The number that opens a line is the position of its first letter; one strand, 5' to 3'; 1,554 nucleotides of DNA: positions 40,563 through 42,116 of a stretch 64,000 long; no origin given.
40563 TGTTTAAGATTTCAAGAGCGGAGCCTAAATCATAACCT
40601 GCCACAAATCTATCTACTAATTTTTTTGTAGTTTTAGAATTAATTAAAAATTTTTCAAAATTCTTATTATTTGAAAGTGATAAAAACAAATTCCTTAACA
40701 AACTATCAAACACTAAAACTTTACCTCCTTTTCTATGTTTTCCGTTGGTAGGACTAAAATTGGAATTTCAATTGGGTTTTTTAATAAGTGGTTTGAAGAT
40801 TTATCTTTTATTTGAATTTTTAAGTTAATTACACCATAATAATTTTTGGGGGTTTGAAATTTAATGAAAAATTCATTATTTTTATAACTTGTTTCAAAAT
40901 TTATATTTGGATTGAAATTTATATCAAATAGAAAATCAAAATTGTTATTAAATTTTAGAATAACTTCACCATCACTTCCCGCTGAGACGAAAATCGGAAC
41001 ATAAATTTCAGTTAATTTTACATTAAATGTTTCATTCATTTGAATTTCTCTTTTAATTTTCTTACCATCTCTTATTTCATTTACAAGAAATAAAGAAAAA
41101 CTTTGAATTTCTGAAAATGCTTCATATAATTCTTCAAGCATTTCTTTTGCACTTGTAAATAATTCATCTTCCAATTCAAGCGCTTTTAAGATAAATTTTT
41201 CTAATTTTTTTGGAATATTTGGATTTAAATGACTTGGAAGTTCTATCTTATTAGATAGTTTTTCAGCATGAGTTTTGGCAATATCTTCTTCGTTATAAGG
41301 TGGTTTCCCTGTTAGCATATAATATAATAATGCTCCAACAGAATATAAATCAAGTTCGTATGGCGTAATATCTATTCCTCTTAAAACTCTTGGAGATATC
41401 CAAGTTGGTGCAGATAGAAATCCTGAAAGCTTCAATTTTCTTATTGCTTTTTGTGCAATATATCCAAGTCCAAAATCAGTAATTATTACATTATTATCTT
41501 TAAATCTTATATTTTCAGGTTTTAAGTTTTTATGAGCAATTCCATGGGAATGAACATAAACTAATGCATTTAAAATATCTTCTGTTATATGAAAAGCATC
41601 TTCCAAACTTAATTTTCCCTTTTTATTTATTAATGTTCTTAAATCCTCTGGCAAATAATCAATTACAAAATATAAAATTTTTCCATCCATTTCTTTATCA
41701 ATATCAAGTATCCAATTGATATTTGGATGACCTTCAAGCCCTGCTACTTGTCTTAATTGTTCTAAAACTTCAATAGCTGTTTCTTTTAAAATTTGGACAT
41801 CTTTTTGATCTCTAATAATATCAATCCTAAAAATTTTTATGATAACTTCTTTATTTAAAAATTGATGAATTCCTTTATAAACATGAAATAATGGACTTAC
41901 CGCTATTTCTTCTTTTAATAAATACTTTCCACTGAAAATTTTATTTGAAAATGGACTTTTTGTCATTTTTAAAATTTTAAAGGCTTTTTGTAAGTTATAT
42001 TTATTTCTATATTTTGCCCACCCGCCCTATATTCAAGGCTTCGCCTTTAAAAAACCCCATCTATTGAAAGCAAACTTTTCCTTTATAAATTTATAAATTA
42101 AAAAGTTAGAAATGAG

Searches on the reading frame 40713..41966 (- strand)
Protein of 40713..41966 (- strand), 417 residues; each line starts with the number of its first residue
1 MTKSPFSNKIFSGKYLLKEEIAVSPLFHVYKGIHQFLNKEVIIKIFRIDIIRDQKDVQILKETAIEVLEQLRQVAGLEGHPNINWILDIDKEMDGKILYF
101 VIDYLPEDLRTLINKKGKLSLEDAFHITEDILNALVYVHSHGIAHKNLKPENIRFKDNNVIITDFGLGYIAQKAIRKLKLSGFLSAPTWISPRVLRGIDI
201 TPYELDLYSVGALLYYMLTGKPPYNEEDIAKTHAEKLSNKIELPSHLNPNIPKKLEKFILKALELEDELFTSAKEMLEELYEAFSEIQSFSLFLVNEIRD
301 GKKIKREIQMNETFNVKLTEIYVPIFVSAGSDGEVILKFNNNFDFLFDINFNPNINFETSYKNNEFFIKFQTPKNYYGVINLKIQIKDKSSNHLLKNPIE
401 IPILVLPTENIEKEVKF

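Call 9: search_protein_families(library=ncbifam, proteins=[window:40713-41966:-])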
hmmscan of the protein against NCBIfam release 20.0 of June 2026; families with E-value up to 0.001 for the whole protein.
window:40713-41966:- (417 aa): 14 families
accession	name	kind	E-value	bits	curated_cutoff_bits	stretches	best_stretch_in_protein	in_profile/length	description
NF033483.0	PknB_PASTA_kin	equivalog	1.1e-45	156.7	450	1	8-287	2-272/563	Stk1 family PASTA domain-containing Ser/Thr kinase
NF047741.1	antiphage_MADS6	equivalog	1.5e-29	103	460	1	13-286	189-463/612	methylation-associated defense system protein kinase MAD6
TIGR03903.1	TOMM_kin_cyc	equivalog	3e-19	68.4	705.75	1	39-248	4-214/1267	TOMM system kinase/cyclase fusion protein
NF038150.1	lanthi_synth_IV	equivalog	1e-15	57.2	650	1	10-281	186-454/851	class IV lanthionine synthetase LanL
NF009651.0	PRK13184.1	equivalog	6.7e-15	54.1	839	1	118-282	109-289/932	serine/threonine-protein kinase PknD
NF052427.1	StpK7MSMEG_1200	equivalog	1.2e-12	47.1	900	1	13-252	7-237/601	serine/threonine protein kinase StpK7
NF033442.0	BREX_PglW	equivalog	3.2e-11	41.7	990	1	13-280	204-483/1391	BREX system serine/threonine kinase PglW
TIGR03724.2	arch_bud32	equivalog_domain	3.1e-07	30.1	125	1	118-173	88-136/193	KEOPS complex kinase/ATPase Bud32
NF053615.1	SerThrKinAfsKStmc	equivalog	1.2e-06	27.4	1300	1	99-228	88-217/809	protein serine/threonine kinase AfsK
NF038151.1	lanthi_synth_III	equivalog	1.8e-06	26.7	575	1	122-264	336-463/833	class III lanthionine synthetase LanKC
NF058632.1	SerThrKinPrkT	equivalog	1.5e-05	24.2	280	1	63-297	60-275/322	serine/threonine protein kinase PrkT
NF011464.0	PRK14879.1-7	equivalog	2.3e-05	24.2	246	1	35-168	28-149/221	Kae1-associated kinase Bud32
NF007174.0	PRK09605.1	equivalog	4e-05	22.3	447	1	113-173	427-478/535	bifunctional N(6)-L-threonylcarbamoyladenine synthase/serine/threonine protein kinase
NF011462.0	PRK14879.1-3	equivalog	0.00022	21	174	1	135-173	95-133/192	Kae1-associated kinase Bud32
